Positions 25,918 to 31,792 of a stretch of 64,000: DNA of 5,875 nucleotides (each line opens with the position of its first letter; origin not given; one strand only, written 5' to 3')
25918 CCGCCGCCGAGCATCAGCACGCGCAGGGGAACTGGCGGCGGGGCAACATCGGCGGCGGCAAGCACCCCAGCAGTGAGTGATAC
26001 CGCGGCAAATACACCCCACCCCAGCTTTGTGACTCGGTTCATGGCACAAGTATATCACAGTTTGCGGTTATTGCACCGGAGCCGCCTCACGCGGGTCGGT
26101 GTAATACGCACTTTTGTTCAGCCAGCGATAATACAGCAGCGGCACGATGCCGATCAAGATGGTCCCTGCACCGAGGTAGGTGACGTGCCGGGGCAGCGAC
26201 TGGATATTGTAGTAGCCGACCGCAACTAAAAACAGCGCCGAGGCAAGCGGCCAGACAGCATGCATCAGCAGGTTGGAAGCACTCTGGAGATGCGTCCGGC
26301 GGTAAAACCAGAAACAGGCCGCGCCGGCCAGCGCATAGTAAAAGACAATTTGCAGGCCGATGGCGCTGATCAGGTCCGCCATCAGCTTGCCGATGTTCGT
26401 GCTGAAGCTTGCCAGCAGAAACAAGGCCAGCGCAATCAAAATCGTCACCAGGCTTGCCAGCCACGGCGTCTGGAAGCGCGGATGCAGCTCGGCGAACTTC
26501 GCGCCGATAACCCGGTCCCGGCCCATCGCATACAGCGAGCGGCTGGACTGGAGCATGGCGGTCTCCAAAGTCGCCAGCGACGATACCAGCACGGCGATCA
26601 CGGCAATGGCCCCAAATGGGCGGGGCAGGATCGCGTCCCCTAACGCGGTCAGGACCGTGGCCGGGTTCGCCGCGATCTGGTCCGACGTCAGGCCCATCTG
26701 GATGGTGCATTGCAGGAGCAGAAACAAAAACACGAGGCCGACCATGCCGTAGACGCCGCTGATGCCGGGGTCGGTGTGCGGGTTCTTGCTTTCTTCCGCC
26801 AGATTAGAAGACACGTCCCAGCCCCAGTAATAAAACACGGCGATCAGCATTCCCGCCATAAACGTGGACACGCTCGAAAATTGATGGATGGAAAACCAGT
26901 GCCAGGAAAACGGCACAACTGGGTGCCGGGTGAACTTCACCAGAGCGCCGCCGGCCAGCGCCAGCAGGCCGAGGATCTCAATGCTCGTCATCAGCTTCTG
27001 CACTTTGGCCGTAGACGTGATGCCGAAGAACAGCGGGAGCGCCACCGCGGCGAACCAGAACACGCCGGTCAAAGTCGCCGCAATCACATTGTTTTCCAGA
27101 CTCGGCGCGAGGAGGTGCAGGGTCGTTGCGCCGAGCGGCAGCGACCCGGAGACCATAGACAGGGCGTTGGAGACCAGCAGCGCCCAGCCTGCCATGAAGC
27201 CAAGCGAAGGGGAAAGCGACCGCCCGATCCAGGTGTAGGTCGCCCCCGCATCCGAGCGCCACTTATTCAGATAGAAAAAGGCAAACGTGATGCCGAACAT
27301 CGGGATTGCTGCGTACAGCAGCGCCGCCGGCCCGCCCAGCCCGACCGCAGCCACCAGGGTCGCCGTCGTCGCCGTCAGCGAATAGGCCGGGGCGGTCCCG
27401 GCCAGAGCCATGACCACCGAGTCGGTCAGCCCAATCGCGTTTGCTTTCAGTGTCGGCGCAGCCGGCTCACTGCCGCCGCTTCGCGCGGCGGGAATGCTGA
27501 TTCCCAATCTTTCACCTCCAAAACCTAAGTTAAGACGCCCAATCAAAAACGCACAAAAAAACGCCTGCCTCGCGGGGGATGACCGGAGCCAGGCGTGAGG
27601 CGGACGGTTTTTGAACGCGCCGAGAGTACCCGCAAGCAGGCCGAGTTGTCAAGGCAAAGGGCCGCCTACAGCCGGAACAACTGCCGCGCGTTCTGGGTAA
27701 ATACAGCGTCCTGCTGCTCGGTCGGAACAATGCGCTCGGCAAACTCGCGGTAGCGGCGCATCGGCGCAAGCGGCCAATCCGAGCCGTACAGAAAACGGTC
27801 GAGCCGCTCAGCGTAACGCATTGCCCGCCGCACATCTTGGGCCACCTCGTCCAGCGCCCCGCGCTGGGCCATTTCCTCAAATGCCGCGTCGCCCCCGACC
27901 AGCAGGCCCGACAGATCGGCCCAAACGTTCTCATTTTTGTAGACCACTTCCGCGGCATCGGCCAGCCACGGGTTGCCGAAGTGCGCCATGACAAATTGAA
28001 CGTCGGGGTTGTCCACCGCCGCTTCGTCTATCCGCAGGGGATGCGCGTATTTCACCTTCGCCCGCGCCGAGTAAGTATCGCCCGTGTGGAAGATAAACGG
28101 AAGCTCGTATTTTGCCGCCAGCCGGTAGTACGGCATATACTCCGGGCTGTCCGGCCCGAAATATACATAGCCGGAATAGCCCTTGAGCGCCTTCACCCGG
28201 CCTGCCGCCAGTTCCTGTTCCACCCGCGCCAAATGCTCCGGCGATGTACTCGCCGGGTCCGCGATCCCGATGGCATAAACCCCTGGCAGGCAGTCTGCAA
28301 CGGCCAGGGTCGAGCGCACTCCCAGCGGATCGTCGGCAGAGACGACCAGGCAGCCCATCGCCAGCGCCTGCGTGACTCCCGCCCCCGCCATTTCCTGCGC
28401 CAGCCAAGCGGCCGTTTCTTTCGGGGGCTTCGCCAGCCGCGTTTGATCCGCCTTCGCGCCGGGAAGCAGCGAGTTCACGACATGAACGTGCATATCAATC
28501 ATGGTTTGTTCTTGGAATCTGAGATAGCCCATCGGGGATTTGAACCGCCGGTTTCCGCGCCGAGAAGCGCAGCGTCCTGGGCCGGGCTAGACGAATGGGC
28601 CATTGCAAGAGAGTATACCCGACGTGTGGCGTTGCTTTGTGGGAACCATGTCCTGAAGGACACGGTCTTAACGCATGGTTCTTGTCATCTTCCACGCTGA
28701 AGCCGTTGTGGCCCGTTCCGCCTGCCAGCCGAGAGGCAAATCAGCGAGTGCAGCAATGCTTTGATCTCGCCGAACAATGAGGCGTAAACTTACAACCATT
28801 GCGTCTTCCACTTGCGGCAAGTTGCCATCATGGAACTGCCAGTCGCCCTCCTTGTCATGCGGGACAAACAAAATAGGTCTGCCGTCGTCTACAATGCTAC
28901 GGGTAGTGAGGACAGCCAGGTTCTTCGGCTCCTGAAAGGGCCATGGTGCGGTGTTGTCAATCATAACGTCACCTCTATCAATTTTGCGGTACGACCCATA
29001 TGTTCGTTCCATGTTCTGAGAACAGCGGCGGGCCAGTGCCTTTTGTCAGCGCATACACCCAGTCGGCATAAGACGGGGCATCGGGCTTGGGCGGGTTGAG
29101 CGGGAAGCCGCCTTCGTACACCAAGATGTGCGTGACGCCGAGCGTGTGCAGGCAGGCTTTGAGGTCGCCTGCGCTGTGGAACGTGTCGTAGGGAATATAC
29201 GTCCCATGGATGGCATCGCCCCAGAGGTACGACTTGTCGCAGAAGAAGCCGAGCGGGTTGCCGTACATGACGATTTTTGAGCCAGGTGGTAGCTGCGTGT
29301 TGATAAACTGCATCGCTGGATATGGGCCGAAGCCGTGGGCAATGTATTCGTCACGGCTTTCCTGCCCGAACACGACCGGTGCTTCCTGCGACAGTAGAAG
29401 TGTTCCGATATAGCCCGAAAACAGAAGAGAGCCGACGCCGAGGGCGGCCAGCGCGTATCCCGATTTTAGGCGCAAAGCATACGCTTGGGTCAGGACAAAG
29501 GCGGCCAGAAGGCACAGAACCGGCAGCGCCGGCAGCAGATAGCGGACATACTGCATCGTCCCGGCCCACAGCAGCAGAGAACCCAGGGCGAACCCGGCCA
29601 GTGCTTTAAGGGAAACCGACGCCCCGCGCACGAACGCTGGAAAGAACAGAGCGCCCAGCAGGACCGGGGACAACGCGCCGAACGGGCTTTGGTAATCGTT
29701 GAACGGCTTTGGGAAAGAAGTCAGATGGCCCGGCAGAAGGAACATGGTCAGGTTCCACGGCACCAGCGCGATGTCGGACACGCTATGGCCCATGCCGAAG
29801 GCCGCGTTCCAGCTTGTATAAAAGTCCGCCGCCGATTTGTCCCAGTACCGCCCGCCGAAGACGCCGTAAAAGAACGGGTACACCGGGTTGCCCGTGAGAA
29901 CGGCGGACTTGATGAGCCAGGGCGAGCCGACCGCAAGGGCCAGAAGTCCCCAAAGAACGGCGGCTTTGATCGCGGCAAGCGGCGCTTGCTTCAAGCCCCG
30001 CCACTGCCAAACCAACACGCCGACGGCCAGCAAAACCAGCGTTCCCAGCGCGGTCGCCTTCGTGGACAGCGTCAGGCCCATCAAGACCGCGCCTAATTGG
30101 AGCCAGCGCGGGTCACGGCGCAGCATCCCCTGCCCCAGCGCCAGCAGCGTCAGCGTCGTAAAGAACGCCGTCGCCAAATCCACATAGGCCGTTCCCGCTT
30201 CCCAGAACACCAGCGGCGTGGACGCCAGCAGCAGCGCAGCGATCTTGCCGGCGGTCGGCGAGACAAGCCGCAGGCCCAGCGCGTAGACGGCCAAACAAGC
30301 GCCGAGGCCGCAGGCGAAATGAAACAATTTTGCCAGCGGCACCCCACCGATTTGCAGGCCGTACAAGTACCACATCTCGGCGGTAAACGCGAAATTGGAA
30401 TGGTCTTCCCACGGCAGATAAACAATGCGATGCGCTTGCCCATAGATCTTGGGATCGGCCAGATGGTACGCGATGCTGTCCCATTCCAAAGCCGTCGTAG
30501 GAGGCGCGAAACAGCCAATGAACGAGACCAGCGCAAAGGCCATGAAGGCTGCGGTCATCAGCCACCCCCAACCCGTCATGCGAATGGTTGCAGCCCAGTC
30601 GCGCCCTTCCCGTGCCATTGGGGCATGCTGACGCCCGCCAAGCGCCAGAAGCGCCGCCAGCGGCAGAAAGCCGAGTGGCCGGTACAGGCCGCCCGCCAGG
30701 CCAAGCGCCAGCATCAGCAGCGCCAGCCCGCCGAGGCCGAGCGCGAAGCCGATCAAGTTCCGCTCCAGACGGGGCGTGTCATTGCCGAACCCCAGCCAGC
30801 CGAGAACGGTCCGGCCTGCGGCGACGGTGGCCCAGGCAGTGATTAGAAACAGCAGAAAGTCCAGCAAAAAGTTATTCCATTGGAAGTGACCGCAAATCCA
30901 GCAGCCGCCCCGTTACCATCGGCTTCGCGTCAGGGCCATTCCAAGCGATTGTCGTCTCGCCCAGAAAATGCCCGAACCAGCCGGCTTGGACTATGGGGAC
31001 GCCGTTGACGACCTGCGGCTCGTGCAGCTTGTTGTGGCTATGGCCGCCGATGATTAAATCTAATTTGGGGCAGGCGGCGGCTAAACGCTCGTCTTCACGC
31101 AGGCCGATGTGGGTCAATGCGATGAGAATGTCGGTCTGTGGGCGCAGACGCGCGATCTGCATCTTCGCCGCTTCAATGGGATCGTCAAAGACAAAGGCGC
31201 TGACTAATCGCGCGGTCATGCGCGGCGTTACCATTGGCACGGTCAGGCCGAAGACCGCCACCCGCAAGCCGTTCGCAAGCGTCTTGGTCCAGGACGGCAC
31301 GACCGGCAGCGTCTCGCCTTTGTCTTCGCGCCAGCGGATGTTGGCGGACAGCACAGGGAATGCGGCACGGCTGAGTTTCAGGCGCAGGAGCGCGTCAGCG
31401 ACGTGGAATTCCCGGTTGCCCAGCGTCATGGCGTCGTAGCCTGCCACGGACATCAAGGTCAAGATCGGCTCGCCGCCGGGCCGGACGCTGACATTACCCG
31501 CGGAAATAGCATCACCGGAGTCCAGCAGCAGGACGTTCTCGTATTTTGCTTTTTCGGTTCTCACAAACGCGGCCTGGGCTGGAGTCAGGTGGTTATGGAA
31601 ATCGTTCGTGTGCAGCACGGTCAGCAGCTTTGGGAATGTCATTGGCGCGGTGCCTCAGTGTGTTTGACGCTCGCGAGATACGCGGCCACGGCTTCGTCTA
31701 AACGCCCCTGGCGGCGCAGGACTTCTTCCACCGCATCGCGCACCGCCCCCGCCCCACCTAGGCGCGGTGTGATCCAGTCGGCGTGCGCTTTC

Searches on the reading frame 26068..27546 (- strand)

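Call 55: search_protein_families(library=ncbifam, proteins=[window:26068-27546:-], max_evalue=0.00001)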
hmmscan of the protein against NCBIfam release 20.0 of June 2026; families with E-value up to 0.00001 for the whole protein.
window:26068-27546:- (492 aa): 5 families
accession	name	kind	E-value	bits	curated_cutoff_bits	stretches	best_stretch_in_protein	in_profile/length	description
TIGR00909.1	2A0306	subfamily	3.7e-23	82.2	556.8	1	61-436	27-396/429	amino acid transporter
TIGR00908.1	2A0305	equivalog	1.3e-12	47.4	381.75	1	74-421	45-378/442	ethanolamine permease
NF053761.1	BrChAATpBcaP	equivalog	3.6e-11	42.8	690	1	70-468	53-446/460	branched-chain amino acid transporter BcaP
TIGR00911.1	2A0308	subfamily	9.6e-10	37.5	701.8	1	65-455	74-458/505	L-type amino acid transporter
TIGR00906.1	2A0303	subfamily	5.6e-08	31.6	681.7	1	229-407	251-419/602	cationic amino acid transport permease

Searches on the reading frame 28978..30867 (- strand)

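Call 55: search_protein_families(library=ncbifam, proteins=[window:28978-30867:-], max_evalue=0.00001)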
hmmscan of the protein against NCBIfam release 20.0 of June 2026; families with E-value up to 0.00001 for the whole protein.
window:28978-30867:- (629 aa): 1 family
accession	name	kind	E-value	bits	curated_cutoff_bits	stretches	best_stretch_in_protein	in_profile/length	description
NF047510.1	LIC_10190_fam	subfamily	9.1e-08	31.2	100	1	209-344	198-325/424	LIC_10190 family membrane protein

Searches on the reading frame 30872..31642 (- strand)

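Call 55: search_protein_families(library=ncbifam, proteins=[window:30872-31642:-], max_evalue=0.00001)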
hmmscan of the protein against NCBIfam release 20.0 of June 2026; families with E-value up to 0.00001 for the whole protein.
window:30872-31642:- (256 aa): 12 families
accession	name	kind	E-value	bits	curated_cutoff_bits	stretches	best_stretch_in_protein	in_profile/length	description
NF006937.0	PRK09419.1-4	equivalog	1.4e-25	88.9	2554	2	124-235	797-911/1411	multifunctional 2',3'-cyclic-nucleotide 2'-phosphodiesterase/3'-nucleotidase/5'-nucleotidase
NF007109.1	PRK09558.1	equivalog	1.3e-24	86.9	600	1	7-205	36-258/550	bifunctional UDP-sugar hydrolase/5'-nucleotidase UshA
TIGR04486.1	thiosulf_SoxB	equivalog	5.5e-23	81.1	550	1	29-229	126-325/556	thiosulfohydrolase SoxB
NF041198.1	UshA_like_PCGU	equivalog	2.9e-22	78.9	275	1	31-236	61-269/519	UshA-like (seleno)protein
NF006935.0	PRK09419.1-2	equivalog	5.3e-22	77.3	2801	1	7-233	669-930/1445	multifunctional 2',3'-cyclic-nucleotide 2'-phosphodiesterase/3'-nucleotidase/5'-nucleotidase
NF006934.0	PRK09419.1-1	subfamily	3.7e-18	64.6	1646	1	26-248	655-887/1174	multifunctional 2',3'-cyclic-nucleotide 2'-phosphodiesterase/3'-nucleotidase/5'-nucleotidase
NF040549.1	Nt5e_LPXTG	exception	1.1e-16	60.3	1050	1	7-166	99-264/731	cell surface ecto-5'-nucleotidase Nt5e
TIGR01530.1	nadN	equivalog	8.2e-15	54.4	436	1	29-209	43-222/550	NAD nucleotidase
NF006938.0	PRK09420.1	equivalog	1.2e-11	43.8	486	1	24-208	57-265/648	bifunctional 2',3'-cyclic-nucleotide 2'-phosphodiesterase/3'-nucleotidase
NF006933.0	PRK09418.1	equivalog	1.4e-10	40.1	1419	0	126-228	200-310/780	bifunctional 2',3'-cyclic-nucleotide 2'-phosphodiesterase/3'-nucleotidase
TIGR01390.1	CycNucDiestase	equivalog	2.3e-10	39.6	883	1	23-210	34-245/626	2',3'-cyclic-nucleotide 2'-phosphodiesterase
NF008871.0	PRK11907.1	equivalog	1.6e-09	36.5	1266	1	26-204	150-353/814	bifunctional 2',3'-cyclic-nucleotide 2'-phosphodiesterase/3'-nucleotidase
